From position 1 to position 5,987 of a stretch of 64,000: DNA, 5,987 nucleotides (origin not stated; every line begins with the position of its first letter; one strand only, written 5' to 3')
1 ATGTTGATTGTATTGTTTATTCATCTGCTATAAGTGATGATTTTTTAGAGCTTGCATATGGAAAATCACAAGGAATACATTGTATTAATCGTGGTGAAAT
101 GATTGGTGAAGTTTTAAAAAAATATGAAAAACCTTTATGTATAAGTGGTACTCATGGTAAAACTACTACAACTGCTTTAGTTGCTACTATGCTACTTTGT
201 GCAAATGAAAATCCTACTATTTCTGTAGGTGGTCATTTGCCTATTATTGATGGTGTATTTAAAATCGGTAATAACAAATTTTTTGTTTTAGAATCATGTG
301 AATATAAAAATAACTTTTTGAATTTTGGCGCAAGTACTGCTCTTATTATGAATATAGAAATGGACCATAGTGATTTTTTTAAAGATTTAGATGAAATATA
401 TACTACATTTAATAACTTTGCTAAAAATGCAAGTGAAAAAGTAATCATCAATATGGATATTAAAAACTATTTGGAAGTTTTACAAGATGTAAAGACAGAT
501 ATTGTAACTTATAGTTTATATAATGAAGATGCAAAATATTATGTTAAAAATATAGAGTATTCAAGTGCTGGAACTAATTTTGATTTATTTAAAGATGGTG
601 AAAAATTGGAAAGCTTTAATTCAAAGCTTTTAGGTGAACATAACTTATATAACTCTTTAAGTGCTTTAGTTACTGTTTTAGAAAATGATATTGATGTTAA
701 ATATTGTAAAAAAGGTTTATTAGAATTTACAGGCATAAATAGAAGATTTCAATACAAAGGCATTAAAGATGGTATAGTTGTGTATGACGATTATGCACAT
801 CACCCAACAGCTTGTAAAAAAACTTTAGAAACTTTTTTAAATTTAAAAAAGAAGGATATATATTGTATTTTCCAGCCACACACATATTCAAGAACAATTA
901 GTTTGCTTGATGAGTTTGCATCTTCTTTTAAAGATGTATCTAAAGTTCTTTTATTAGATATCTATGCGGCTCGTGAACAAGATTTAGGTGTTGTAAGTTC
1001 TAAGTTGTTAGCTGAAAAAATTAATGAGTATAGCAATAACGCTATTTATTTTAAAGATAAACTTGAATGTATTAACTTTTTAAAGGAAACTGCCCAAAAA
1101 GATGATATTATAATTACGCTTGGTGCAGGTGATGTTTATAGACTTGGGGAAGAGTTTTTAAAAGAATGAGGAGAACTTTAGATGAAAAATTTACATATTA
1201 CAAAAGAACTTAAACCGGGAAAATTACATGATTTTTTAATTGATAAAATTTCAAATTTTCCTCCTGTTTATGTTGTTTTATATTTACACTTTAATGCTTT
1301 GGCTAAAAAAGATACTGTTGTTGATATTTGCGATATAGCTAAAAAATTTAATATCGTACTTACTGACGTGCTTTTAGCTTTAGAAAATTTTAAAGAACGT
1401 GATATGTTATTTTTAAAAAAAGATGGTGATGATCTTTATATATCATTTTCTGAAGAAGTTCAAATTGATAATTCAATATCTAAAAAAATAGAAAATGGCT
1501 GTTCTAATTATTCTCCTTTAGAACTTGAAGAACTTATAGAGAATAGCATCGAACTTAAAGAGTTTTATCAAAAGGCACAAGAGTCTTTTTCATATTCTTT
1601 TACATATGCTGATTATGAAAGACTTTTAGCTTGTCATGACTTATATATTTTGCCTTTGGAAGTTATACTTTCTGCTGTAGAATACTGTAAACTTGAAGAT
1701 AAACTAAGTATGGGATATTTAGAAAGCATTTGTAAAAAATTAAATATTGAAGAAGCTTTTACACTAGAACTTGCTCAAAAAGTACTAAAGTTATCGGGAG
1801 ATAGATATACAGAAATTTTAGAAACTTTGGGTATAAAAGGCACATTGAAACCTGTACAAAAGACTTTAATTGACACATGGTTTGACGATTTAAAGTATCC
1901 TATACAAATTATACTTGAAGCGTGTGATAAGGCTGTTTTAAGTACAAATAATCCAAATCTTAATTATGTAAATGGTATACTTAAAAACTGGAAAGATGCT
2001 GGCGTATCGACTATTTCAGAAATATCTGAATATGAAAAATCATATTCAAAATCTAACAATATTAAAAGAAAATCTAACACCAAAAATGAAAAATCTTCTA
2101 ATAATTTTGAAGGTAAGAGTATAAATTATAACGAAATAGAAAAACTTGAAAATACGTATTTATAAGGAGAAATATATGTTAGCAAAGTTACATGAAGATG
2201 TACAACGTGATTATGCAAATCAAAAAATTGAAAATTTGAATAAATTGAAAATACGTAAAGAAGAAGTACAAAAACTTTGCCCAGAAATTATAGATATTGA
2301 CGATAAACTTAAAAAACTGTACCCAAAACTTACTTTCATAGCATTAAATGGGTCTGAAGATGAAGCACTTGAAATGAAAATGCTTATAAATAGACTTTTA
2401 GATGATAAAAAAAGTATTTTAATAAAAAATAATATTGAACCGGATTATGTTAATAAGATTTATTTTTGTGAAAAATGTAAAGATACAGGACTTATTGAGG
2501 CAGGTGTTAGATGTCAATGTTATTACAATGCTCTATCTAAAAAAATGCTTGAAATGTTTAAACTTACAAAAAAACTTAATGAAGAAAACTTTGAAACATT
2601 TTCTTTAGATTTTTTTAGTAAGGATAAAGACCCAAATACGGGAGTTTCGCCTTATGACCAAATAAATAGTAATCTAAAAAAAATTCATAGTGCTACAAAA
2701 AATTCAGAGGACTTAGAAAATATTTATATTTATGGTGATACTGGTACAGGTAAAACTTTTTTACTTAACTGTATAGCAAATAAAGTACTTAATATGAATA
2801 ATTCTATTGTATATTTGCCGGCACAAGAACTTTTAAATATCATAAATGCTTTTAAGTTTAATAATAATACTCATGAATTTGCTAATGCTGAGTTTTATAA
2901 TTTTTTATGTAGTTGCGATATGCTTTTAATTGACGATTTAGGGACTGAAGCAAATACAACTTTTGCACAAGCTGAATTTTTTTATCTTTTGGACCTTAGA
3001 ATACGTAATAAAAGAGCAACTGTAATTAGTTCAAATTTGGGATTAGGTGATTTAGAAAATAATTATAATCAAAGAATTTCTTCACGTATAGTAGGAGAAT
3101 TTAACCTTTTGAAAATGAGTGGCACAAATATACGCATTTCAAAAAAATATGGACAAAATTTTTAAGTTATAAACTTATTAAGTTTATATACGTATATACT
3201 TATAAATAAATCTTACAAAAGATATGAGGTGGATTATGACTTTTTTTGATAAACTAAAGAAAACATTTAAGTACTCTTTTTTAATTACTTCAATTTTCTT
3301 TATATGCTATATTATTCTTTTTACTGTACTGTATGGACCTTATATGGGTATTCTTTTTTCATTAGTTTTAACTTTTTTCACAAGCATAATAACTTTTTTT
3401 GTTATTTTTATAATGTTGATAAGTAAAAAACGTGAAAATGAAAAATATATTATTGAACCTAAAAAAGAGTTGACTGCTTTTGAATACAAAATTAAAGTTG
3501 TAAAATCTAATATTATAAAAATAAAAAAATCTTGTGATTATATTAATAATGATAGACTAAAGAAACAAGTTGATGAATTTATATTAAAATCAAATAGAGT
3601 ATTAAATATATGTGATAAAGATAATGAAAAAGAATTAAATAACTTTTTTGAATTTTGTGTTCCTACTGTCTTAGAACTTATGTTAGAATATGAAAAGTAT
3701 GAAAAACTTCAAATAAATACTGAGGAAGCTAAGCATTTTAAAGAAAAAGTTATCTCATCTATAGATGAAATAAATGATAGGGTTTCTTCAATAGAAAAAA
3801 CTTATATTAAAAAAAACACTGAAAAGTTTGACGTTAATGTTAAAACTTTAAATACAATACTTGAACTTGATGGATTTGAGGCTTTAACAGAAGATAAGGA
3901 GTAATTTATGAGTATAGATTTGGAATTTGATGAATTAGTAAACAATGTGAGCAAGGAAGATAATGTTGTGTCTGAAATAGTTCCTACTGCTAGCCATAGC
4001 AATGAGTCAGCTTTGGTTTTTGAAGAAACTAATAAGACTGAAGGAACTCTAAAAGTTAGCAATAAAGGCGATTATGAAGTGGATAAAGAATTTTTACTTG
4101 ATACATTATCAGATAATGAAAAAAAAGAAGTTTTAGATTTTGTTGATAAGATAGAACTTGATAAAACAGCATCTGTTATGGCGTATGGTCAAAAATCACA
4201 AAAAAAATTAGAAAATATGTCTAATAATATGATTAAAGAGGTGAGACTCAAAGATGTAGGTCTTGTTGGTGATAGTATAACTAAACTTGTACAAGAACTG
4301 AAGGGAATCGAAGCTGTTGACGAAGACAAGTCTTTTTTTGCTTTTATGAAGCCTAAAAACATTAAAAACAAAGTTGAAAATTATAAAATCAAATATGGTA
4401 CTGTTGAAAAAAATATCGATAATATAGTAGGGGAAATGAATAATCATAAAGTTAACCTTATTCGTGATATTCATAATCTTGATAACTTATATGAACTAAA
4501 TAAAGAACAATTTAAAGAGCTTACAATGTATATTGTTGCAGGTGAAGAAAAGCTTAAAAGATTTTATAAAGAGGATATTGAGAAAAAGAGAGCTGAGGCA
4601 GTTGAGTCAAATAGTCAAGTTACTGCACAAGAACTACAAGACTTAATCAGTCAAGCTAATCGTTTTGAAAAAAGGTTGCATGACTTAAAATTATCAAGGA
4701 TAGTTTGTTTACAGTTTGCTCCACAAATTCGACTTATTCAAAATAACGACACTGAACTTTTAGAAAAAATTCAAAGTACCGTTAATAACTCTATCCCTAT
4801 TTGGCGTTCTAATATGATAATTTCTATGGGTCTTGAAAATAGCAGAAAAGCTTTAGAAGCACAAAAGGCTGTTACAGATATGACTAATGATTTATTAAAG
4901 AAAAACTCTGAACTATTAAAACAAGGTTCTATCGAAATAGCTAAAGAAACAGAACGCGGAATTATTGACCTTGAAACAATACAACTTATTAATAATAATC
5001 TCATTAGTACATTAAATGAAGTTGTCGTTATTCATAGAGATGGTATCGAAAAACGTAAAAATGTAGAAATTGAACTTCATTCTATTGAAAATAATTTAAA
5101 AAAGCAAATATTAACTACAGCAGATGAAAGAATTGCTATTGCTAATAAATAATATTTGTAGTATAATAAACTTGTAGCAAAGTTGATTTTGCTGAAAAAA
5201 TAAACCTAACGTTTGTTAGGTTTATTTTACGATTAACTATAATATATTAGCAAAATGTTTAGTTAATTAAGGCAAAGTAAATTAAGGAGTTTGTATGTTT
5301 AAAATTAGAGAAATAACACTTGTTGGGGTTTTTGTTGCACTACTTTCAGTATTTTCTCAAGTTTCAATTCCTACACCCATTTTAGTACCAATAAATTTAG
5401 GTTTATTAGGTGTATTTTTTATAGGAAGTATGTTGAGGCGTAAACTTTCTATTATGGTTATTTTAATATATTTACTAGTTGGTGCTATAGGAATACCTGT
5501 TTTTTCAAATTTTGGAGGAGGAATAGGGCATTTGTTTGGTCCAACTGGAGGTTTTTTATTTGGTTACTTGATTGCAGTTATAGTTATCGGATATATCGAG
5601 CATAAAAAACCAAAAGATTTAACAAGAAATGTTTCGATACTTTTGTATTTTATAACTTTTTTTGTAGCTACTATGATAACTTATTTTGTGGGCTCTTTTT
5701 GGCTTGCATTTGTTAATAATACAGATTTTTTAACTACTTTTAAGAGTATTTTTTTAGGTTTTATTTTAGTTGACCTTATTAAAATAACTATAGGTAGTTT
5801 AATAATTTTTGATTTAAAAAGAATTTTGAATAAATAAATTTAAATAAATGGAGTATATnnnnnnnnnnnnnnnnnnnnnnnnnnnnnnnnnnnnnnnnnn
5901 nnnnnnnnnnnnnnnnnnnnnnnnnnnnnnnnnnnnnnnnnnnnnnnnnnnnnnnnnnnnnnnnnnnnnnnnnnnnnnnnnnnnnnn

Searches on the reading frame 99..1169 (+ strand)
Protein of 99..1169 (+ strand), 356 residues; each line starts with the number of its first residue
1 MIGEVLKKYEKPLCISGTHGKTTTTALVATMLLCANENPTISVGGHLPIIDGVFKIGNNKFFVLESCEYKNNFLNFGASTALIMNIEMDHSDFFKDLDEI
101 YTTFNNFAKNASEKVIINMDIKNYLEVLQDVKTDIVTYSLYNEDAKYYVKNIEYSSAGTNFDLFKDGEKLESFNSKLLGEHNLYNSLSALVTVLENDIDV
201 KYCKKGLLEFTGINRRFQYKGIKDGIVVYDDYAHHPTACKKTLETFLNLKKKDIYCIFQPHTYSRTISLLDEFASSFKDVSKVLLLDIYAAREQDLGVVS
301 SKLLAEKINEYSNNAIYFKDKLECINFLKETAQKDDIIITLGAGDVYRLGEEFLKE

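Call 24: search_protein_families(library=pfam, proteins=[window:99-1169:+], max_evalue=0.000001)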
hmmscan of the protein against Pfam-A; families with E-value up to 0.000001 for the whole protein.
window:99-1169:+ (356 aa): 2 families
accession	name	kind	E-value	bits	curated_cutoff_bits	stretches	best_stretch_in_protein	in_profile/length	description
PF08245.18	Mur_ligase_M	-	2.1e-25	90.3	24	1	15-192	1-199/200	Mur ligase middle domain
PF02875.26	Mur_ligase_C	-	1.3e-20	75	28.4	1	215-344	1-127/127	Mur ligase, glutamate ligase domain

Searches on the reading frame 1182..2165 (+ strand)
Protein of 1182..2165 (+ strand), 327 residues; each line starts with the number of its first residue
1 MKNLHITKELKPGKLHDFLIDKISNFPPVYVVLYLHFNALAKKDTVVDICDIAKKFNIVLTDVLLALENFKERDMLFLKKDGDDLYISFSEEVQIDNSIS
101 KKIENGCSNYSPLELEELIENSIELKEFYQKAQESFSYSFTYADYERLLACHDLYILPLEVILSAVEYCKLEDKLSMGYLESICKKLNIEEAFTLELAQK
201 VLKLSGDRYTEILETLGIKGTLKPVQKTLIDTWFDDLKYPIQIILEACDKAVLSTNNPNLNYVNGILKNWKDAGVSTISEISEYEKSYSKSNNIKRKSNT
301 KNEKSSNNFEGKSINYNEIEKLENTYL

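Call 24: search_protein_families(library=pfam, proteins=[window:1182-2165:+], max_evalue=0.000001)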
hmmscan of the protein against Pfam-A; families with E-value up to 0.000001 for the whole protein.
window:1182-2165:+ (327 aa): 1 family
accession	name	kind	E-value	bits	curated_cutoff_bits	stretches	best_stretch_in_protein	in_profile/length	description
PF07261.16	DnaB_2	-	8.9e-25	86.6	22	2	218-284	8-73/74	Replication initiation and membrane attachment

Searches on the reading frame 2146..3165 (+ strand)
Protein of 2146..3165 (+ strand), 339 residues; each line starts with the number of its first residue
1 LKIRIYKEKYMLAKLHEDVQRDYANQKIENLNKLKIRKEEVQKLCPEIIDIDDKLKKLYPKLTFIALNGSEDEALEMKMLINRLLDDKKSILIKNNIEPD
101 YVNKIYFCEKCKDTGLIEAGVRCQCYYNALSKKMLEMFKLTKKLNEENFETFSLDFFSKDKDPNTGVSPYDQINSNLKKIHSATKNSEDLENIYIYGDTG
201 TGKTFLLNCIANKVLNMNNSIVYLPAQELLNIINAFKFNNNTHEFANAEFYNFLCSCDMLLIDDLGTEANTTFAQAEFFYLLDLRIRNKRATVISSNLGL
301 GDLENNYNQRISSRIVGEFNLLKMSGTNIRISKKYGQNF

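Call 24: search_protein_families(library=pfam, proteins=[window:2146-3165:+], max_evalue=0.000001)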
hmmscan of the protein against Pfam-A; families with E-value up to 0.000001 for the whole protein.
window:2146-3165:+ (339 aa): 2 families
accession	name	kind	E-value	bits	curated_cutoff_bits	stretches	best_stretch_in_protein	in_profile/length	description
PF00308.24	Bac_DnaA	-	4.3e-15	56.7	23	1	185-314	29-154/162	Bacterial DnaA ATPAse domain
PF01695.23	IstB_IS21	-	2.8e-09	37.2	24.1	1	188-305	90-201/238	IstB-like ATP binding protein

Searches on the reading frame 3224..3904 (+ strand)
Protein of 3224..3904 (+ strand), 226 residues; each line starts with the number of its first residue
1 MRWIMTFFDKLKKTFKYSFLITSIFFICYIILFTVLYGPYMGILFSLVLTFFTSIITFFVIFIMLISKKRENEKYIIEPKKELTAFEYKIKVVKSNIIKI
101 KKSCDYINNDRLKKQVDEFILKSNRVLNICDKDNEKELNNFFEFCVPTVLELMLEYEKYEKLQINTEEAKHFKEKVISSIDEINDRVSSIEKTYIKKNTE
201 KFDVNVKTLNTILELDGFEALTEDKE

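Call 24: search_protein_families(library=pfam, proteins=[window:3224-3904:+], max_evalue=0.000001)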
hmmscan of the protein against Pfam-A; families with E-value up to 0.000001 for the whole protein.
window:3224-3904:+ (226 aa): 1 family
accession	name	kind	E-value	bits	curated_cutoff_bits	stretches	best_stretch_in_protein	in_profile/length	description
PF10112.14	Halogen_Hydrol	-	7.1e-10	39.6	29.8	1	32-207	9-189/191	5-bromo-4-chloroindolyl phosphate hydrolysis protein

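Call 82: search_protein_families(library=ncbifam, proteins=[window:3224-3904:+], max_evalue=0.00001)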
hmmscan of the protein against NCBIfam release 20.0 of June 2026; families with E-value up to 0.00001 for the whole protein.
window:3224-3904:+ (226 aa): 0 families

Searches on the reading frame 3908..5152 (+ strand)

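Call 24: search_protein_families(library=pfam, proteins=[window:3908-5152:+], max_evalue=0.000001)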
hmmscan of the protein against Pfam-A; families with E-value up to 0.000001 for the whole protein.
window:3908-5152:+ (414 aa): 1 family
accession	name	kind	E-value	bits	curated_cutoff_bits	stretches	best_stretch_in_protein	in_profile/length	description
PF05816.16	TelA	-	1.7e-101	340.1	30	1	77-402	3-331/332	Toxic anion resistance protein (TelA)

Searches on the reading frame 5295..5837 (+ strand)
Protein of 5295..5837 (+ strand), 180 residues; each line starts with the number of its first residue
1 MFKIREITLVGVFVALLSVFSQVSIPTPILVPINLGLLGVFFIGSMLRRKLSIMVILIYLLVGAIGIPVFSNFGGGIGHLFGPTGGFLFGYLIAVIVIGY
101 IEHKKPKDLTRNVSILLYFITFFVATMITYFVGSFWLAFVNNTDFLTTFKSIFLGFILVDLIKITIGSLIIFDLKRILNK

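Call 24: search_protein_families(library=pfam, proteins=[window:5295-5837:+], max_evalue=0.000001)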
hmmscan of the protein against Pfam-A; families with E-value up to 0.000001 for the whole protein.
window:5295-5837:+ (180 aa): 1 family
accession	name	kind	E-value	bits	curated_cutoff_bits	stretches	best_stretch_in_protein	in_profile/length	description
PF02632.19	BioY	-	1.9e-32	112.5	25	1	30-175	3-139/140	BioY family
